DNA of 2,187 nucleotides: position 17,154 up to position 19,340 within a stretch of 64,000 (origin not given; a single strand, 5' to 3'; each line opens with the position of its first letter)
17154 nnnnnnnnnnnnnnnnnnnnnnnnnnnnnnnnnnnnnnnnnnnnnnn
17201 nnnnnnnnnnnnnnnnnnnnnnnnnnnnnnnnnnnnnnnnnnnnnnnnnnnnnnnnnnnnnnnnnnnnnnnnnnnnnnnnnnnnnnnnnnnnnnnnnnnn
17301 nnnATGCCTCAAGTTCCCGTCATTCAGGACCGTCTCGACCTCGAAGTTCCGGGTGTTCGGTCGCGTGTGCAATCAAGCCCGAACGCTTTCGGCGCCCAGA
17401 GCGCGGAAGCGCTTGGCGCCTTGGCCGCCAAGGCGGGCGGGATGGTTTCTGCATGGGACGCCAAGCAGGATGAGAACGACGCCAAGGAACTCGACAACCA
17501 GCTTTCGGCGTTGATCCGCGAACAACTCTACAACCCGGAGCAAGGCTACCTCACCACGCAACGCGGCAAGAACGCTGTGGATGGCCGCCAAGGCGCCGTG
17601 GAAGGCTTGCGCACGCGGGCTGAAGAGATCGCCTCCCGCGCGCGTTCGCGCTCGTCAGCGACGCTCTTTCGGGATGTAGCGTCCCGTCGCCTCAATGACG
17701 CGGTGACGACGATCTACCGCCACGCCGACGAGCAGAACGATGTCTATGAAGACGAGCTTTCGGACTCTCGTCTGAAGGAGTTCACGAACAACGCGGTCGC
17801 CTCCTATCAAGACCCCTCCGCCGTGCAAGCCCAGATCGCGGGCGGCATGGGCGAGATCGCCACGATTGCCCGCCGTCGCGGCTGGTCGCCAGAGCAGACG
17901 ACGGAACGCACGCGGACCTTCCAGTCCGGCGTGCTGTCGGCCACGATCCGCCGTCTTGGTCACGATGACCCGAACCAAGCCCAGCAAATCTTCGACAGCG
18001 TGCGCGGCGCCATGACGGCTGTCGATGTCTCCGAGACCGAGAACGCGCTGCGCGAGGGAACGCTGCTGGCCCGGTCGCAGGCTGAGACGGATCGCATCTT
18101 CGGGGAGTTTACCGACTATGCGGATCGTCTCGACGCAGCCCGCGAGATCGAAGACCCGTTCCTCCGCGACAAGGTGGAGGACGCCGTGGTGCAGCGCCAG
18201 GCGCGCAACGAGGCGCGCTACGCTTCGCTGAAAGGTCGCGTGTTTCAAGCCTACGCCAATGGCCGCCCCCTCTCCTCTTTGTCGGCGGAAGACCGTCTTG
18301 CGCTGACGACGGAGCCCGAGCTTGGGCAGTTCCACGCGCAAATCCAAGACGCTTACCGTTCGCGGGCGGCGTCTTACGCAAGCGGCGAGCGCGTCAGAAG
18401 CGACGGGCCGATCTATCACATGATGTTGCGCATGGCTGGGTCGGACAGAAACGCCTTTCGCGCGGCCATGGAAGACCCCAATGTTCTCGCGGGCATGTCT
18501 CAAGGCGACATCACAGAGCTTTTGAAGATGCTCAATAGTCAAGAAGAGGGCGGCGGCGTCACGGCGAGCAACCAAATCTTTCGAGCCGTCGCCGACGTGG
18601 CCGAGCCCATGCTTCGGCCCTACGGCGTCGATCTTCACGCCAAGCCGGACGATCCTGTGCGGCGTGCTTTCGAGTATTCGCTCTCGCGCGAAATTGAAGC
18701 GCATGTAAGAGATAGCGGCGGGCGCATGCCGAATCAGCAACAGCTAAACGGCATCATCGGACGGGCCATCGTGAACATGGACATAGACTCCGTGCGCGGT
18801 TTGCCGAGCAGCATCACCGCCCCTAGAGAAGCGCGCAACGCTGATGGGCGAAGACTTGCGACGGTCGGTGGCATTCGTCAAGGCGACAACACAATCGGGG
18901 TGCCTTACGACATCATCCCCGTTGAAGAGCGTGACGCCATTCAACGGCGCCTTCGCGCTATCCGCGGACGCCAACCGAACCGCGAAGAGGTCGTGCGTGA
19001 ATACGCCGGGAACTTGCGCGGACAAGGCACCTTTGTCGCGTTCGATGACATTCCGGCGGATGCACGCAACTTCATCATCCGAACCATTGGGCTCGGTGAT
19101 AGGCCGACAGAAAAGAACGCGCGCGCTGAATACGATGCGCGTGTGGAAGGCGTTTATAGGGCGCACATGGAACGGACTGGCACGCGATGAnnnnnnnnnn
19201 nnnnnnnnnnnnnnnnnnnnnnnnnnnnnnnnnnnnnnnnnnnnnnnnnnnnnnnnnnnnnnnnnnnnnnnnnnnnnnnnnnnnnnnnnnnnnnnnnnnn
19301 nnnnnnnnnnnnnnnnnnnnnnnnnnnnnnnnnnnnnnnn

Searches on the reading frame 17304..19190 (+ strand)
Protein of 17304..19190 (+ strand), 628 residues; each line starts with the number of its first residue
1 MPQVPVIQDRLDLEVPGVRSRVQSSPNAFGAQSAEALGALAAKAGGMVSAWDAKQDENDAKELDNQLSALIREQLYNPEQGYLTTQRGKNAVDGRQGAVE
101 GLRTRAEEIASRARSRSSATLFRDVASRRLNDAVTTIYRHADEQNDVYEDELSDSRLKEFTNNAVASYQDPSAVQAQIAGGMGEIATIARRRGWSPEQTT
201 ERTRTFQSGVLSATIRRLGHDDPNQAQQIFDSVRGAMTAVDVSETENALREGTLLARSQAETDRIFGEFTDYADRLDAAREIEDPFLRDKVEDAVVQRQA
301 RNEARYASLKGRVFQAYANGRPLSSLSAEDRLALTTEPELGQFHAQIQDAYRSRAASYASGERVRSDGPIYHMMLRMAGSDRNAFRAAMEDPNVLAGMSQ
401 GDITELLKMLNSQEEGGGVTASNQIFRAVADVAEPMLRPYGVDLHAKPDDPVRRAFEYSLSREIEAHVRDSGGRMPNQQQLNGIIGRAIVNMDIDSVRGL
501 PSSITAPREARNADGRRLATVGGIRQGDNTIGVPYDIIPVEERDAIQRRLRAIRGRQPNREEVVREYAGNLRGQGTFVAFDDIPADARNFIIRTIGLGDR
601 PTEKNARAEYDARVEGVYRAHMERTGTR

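Call 7: search_protein_families(library=phrogs, proteins=[window:17304-19190:+], max_evalue=0.001)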
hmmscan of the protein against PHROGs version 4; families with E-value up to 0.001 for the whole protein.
window:17304-19190:+ (628 aa): 4 families
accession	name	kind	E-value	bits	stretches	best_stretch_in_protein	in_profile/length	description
phrog_10475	-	lysis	1.5e-20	74.4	1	12-268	14-278/700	endolysin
phrog_1044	-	lysis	1.6e-19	70.6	1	1-242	1-244/900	endolysin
phrog_36437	-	unknown function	3e-14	54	1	18-205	12-201/374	-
phrog_19141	-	unknown function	7.7e-14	52.6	1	1-217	1-213/479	-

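Call 31: find_encoding_contigs(protein=window:17304-19190:+, flank=10000, max_places=6)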
Protein window:17304-19190:+ (628 aa): 4 contigs read that carry it; 3 places shown.
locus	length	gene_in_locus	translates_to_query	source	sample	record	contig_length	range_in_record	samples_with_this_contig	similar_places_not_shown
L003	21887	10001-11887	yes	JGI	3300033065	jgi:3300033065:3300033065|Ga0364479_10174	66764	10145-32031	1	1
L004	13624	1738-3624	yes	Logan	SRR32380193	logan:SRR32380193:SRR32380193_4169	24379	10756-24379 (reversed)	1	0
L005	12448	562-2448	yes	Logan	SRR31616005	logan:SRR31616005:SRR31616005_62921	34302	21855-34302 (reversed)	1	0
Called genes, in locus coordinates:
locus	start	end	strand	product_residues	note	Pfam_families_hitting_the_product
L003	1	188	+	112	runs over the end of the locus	PF25181:Phage_Bbp19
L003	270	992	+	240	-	-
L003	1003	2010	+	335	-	PF20911:GP7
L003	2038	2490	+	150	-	PF21190:Bbp16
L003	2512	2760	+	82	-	-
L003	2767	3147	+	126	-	-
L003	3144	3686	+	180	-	-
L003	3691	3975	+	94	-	-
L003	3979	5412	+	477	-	-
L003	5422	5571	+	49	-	-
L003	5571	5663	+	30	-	-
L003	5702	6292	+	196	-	-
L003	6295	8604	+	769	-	PF16190:E1_FCCH (faint)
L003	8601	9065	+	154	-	-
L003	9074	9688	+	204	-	PF24072:T7_gp14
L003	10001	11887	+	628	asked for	-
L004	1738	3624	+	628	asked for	-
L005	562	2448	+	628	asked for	-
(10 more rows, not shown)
